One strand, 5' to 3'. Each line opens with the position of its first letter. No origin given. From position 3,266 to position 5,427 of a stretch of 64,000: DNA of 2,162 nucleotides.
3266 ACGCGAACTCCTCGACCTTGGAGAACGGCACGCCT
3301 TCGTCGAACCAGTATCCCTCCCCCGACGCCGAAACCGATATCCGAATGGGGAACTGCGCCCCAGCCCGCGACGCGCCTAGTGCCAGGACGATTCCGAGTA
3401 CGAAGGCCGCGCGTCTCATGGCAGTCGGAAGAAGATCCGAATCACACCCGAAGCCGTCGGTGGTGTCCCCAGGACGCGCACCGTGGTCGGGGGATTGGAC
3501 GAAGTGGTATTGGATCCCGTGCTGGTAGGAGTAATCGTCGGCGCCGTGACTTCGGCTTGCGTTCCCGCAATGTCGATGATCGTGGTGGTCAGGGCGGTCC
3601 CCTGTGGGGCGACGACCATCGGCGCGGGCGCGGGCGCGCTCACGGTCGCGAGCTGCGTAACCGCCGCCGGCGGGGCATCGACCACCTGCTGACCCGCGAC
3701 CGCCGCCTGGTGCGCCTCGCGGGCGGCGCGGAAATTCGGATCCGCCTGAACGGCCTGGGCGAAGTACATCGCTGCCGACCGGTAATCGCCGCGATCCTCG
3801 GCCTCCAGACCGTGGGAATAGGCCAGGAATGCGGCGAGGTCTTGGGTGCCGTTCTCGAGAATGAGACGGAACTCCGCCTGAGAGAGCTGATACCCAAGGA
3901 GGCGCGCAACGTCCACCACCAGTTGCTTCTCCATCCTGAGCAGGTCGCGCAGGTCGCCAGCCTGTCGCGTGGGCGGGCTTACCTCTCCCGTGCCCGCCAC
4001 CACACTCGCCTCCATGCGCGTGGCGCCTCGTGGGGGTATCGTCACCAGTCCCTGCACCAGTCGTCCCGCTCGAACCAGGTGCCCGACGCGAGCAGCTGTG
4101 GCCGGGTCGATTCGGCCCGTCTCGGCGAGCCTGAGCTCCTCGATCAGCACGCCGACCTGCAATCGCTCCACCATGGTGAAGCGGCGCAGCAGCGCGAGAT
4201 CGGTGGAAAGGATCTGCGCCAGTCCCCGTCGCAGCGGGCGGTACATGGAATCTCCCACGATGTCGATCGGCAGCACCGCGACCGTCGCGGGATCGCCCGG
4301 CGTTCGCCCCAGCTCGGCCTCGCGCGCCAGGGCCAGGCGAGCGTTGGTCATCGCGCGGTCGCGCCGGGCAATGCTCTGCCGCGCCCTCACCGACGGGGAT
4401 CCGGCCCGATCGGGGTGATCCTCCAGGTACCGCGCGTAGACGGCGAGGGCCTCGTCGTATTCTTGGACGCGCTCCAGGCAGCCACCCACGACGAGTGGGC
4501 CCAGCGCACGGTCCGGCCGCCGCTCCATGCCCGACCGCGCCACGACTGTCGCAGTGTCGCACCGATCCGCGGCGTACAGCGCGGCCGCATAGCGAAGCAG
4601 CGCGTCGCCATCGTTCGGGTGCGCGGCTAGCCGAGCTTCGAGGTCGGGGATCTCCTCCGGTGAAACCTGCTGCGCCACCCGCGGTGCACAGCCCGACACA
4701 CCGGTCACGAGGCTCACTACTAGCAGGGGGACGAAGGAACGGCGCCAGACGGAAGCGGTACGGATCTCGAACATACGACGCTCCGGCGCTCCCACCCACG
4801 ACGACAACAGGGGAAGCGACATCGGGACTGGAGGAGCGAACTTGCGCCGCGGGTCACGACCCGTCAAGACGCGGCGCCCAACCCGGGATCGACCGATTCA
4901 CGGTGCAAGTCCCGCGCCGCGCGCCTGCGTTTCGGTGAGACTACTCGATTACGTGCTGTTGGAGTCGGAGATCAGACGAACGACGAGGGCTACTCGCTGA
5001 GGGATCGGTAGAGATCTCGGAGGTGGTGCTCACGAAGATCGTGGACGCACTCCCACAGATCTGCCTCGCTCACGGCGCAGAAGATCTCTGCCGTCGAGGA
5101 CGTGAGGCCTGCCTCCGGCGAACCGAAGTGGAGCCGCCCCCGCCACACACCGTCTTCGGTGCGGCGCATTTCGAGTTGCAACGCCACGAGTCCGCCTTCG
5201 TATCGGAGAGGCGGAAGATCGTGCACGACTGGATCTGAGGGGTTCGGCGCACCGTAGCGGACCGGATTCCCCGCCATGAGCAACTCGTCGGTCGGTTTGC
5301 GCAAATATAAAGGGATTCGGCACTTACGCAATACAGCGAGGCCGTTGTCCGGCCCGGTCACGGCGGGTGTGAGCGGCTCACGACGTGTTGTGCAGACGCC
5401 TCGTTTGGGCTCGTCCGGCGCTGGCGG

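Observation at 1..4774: Overlap-coupled envelope trio: TPR/CsgG-like lipoprotein, unassigned beta-barrel, giant Ig-repeat protein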

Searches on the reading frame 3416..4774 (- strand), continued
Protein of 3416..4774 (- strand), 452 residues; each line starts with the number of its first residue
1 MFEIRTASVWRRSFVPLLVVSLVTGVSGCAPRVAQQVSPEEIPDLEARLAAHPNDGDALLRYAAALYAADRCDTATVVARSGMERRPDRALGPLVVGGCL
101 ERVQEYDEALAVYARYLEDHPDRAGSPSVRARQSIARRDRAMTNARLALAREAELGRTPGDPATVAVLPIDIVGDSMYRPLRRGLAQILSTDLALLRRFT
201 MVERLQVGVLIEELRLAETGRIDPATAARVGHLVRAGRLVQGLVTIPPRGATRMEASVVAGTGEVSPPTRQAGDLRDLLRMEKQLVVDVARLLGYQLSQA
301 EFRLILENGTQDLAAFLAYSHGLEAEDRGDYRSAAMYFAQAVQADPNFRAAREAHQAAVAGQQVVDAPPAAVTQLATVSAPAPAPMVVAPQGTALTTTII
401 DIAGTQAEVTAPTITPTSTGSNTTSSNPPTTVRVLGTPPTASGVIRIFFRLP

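Call 50: fold_search(model_id=the predicted structure, library=pdb)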
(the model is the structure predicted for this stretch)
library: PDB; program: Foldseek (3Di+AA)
matches with E <= 10: 1249; with E <= 0.001: 12
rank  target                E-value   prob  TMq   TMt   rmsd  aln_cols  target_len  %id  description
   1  8chy                  1.8e-04  1.00  0.21  0.33  19.9       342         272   15  Crystal structure of an 8-repeat consensus TPR superhelix with Zinc. (released 2024-02-21)
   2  9qhb                  1.8e-04  1.00  0.21  0.34  19.2       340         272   14  Crystal structure of 16-repeat CTPR protein with eliminated coordination sites (released 2025-10-22)
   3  4jml_A                3.0e-04  1.00  0.23  0.26   4.0       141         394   17  Crystal structure of the TolB(P201C)-ColicinE9 TBE peptide(A33C) complex. (released 2013-07-17)
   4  4r40_A                3.6e-04  1.00  0.22  0.24   4.2       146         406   14  Crystal Structure of TolB/Pal complex from Yersinia pestis. (released 2014-09-03)
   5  4r40_C                5.4e-04  1.00  0.22  0.24   5.8       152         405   15  Crystal Structure of TolB/Pal complex from Yersinia pestis. (released 2014-09-03)
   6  3iax_A                5.6e-04  1.00  0.23  0.25   4.5       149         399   18  The crystal structure of the TolB box of Colicin A in complex with TolB reveals important differences in the recruitme (released 2009-10-13)
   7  1c5k                  5.9e-04  1.00  0.23  0.26   3.5       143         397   17  THE STRUCTURE OF TOLB, AN ESSENTIAL COMPONENT OF THE TOL-DEPENDENT TRANSLOCATION SYSTEM AND ITS INTERACTIONS WITH THE TR (released 2000-12-06)
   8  2hqs_B                7.7e-04  1.00  0.22  0.24   3.8       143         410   19  Crystal structure of TolB/Pal complex (released 2007-04-03)
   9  3lca_A                8.4e-04  1.00  0.16  0.15  21.0       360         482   12  Structure of Tom71 complexed with Hsp70 Ssa1 C terminal tail indicating conformational plasticity (released 2010-12-22)
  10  1w3b_B                9.2e-04  1.00  0.21  0.25  19.3       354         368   15  The superhelical TPR domain of O-linked GlcNAc transferase reveals structural similarities to importin alpha. (released 2004-09-09)
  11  2hqs_A                9.7e-04  1.00  0.22  0.24   4.4       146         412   16  Crystal structure of TolB/Pal complex (released 2007-04-03)
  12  2ivz_A                9.7e-04  1.00  0.22  0.25   3.9       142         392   18  Structure of TolB in complex with a peptide of the colicin E9 T- domain (released 2006-08-16)
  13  3fp4_A                1.1e-03  0.99  0.16  0.15  22.4       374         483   12  Crystal structure of Tom71 complexed with Ssa1 C-terminal fragment (released 2009-07-28)
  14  2w8b_B                1.3e-03  1.00  0.22  0.24   4.6       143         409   17  Crystal structure of processed TolB in complex with Pal (released 2009-02-17)
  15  2w8b_A                1.4e-03  1.00  0.22  0.24   5.6       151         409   18  Crystal structure of processed TolB in complex with Pal (released 2009-02-17)
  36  4q6l                  4.4e-03  1.00  0.21  0.64   3.0       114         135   17  LpoB C-terminal domain from Salmonella enterica (Native) (released 2014-05-14)
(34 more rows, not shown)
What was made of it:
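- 3899..4294 (-): LIPO alpha/beta domain of TolB-N/LpoB/CsgG-core type (aa 161-292). Foldseek: TolB N-domain rmsd 3.5-4 A over about 140 columns, LpoB 4q6l rmsd 3.0 and TMt 0.64, GNA1162 (call 50).
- On LpoB / TolB-N fold superfamily: Foldseek: TolB 1c5k rmsd 3.5 over 143 columns; LpoB 4q6l rmsd 3.0, TMt 0.64 (call 50).
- Closest known: LpoB and the TolB N-terminal domain. Same: The alpha/beta domain has the same fold (rmsd 3-4 A, call 50).
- The alpha/beta domain superposes best on TolB N-domain and LpoB (call 50).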

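Call 74: search_protein_families(library=pfam, alignment_id=A3, max_evalue=0.01)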
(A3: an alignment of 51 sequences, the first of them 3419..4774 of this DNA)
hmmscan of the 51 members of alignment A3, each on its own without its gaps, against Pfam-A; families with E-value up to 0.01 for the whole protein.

A. member 1, window:3419-4774:- (452 aa): 4 families
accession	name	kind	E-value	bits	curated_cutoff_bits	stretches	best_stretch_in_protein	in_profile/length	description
PF03783.19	CsgG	-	3.8e-06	26.8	20.8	1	181-245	36-99/210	Curli production assembly/transport component CsgG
PF13428.12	TPR_14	-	2.1e-05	25.2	23.5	0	99-123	10-34/44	Tetratricopeptide repeat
PF13174.12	TPR_6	-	0.00024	22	26.3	0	99-122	9-32/33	Tetratricopeptide repeat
PF14559.12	TPR_19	-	0.00031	21.4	25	0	45-88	14-57/68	Tetratricopeptide repeat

B. families by the number of members that match (of 51 scanned): 23 families
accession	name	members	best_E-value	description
PF03783.19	CsgG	51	9.1e-10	Curli production assembly/transport component CsgG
PF14559.12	TPR_19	48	1e-10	Tetratricopeptide repeat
PF13428.12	TPR_14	47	1.2e-09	Tetratricopeptide repeat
PF07719.23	TPR_2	45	4.1e-09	Tetratricopeptide repeat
PF24575.1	TPR_Slam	39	3.1e-07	Surface lipoprotein assembly modifier, N-terminal TPR repeats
PF00515.34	TPR_1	37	2.4e-08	Tetratricopeptide repeat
PF13432.12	TPR_16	32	1.1e-06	Tetratricopeptide repeat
PF13181.12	TPR_8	31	4.2e-08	Tetratricopeptide repeat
PF13174.12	TPR_6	31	1.2e-06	Tetratricopeptide repeat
PF13176.12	TPR_7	20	4.2e-05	Tetratricopeptide repeat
PF14561.12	TPR_20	12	0.0002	Tetratricopeptide repeat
PF13371.12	TPR_9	11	7.7e-06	Tetratricopeptide repeat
PF12895.13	ANAPC3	5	0.0011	Anaphase-promoting complex, cyclosome, subunit 3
PF13424.12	TPR_12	4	7.7e-05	Tetratricopeptide repeat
PF12318.13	FAD-SLDH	2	0.0032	Membrane bound FAD containing D-sorbitol dehydrogenase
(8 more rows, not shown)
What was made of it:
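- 3650..3880 (-): LIPO C-terminal TPR block (aa 299-375). TPR_Slam hits 39 of 51 members (call 74).
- On CsgG (PF03783) curli-type secretion channel: 51 of 51 homologues match, best E 9e-10 (call 74).
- Closest known: Slam / type XI secretion. Same: The TPR_Slam Pfam profile gives weak hits in 39 of 51 lipoprotein homologues (call 74).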

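Call 75: search_solved_structures(query=A3, max_evalue=1, show_alignments=0)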
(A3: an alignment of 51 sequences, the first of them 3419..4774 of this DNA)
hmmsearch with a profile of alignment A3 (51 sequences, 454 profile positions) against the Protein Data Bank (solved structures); distinct sequences matched with E-value up to 1: 91 (the best 60 are shown).
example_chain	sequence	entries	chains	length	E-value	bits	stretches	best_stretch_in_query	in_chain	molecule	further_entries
9qhb_A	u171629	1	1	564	2.4e-17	66.1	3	44-118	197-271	Engineered tetratricopeptide repeat protein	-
8bu0_A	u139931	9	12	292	5.3e-14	55.1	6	49-119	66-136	Consensus tetratricopeptide repeat protein | Crystal structure of an 8-repeat consensus TPR superhelix with Zinc. | Monomer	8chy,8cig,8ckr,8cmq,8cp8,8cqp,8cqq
9qhc_A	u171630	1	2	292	1e-11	47.5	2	44-120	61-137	Engineered tetratricopeptide repeat protein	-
7obi_A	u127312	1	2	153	2.3e-10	43.1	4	328-354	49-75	CTPR-rv4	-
9gzg_A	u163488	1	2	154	1.6e-08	37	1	326-359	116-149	Engineered CTPR protein with glutamic acids for conductivity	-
2wqh_A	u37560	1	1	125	1.1e-07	34.3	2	50-125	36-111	CTPR3Y3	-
6b85_J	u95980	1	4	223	2.1e-07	33.3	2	73-124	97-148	TMHC4_R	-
2fo7_A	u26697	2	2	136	3.2e-07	32.7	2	49-119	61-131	SYNTHETIC CONSENSUS TPR PROTEIN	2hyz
8ch0_A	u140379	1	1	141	4.1e-07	32.4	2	49-119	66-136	Consensus tetratricopeptide repeat protein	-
6v8e_A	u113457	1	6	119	9.7e-07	31.1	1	328-359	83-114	Designed protein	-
6vfj_B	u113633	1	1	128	1.3e-06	30.7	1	325-365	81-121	I53_dn5B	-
1na0_A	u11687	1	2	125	1.5e-06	30.5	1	328-359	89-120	designed protein CTPR3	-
8far_A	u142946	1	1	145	1.9e-06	30.2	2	73-124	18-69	I432-1-CC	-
8cus_A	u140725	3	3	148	2.2e-06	30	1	73-124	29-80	I432-1(NaCl) Chain A | I432-1(Imd) Chain A | I432-1-X3 Chain A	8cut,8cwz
3kd7_A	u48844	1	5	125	3.1e-06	29.5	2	320-359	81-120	CTPR390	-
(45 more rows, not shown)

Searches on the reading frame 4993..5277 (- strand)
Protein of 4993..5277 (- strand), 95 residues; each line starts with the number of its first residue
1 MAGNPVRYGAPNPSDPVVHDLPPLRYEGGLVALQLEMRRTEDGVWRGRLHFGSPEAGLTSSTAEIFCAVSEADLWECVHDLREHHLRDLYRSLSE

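Call 82: search_protein_families(library=pfam, proteins=[window:4993-5277:-], max_evalue=0.001)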
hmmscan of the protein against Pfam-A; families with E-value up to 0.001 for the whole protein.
window:4993-5277:- (95 aa): 0 families
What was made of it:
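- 4990..5277 (-): Small conserved 95-aa ORF upstream of LIPO, with no known family. It lies between the M50 protease gene and LIPO in about 21 loci. Whether it belongs to the module is uncertain. No Pfam hit (call 82).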
